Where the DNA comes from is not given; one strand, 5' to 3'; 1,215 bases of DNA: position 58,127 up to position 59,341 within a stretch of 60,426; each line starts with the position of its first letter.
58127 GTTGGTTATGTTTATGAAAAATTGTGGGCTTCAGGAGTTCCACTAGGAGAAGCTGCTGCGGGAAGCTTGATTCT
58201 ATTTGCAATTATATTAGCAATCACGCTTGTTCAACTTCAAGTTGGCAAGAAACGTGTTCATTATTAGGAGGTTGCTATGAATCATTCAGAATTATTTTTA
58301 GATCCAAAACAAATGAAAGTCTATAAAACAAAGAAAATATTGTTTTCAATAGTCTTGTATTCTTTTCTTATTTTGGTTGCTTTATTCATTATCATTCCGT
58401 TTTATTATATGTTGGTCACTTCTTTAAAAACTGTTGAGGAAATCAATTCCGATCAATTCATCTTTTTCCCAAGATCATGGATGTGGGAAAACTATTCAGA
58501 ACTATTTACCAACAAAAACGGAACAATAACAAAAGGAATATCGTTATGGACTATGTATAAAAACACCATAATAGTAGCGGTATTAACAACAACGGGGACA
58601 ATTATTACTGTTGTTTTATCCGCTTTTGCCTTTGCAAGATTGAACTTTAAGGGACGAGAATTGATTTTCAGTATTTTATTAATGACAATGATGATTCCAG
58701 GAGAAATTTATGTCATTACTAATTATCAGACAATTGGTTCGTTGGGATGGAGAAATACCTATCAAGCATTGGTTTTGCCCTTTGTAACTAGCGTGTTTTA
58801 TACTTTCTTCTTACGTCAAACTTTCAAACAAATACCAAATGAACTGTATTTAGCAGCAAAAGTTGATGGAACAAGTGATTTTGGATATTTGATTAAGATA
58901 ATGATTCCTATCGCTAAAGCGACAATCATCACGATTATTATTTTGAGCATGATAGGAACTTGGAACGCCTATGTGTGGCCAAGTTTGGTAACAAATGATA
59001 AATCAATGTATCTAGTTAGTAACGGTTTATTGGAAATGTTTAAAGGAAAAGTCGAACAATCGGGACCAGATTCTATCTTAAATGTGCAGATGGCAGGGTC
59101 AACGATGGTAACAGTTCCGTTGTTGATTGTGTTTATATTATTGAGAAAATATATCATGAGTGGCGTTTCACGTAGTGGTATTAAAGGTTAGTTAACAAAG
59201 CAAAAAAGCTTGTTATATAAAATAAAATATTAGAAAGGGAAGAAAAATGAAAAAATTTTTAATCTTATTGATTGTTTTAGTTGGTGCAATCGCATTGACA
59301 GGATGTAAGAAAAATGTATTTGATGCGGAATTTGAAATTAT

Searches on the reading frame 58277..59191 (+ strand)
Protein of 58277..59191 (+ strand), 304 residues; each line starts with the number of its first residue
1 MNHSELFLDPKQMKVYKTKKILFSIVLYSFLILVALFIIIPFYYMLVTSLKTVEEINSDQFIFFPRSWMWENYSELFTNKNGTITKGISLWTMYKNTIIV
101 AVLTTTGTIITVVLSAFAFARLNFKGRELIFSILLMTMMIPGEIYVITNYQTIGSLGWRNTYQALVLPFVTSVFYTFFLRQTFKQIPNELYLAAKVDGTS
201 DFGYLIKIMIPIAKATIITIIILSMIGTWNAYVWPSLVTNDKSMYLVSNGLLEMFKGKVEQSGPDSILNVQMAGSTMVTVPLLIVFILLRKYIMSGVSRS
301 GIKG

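Call 89: find_encoding_contigs(protein=window:58277-59191:+, flank=10000, max_places=1)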
Protein window:58277-59191:+ (304 aa): 24 contigs read that carry it; 1 place shown.
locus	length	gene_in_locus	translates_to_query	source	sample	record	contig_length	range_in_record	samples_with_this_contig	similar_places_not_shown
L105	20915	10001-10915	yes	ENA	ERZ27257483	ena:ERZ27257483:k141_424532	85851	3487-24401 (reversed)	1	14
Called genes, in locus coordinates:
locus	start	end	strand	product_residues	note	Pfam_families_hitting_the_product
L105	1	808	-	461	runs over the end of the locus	PF01336:tRNA_anti-codon, PF00152:tRNA-synt_2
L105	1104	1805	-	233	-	-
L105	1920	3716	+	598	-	PF08497:Radical_SAM_N, PF04055:Radical_SAM, PF11842:DUF3362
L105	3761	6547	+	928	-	PF05496:RuvB_N (weak), PF13177:DNA_pol3_delta2, PF00004:AAA, PF07728:AAA_5 (weak), PF13173:AAA_14 (faint), PF13401:AAA_22 (faint), PF22608:DNAX_ATPase_lid, PF12169:DNA_pol3_gamma3 (weak)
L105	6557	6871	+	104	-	PF02575:YbaB_DNA_bd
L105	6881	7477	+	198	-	PF21176:RecR_HhH, PF02132:RecR_ZnF, PF01751:Toprim, PF13662:Toprim_4, PF21175:RecR_C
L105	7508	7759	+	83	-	-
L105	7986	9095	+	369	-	PF00005:ABC_tran, PF13304:AAA_21 (faint), PF17912:OB_MalK (weak)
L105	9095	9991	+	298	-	PF00528:BPD_transp_1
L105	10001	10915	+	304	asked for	PF00528:BPD_transp_1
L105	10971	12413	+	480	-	PF13416:SBP_bac_8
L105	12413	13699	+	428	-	PF00565:SNase (weak)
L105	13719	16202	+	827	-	PF20578:aBig_2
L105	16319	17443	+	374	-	PF00248:Aldo_ket_red, PF13746:Fer4_18 (faint), PF13183:Fer4_8 (weak), PF13187:Fer4_9, PF13534:Fer4_17 (weak)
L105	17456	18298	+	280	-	PF00398:RrnaAD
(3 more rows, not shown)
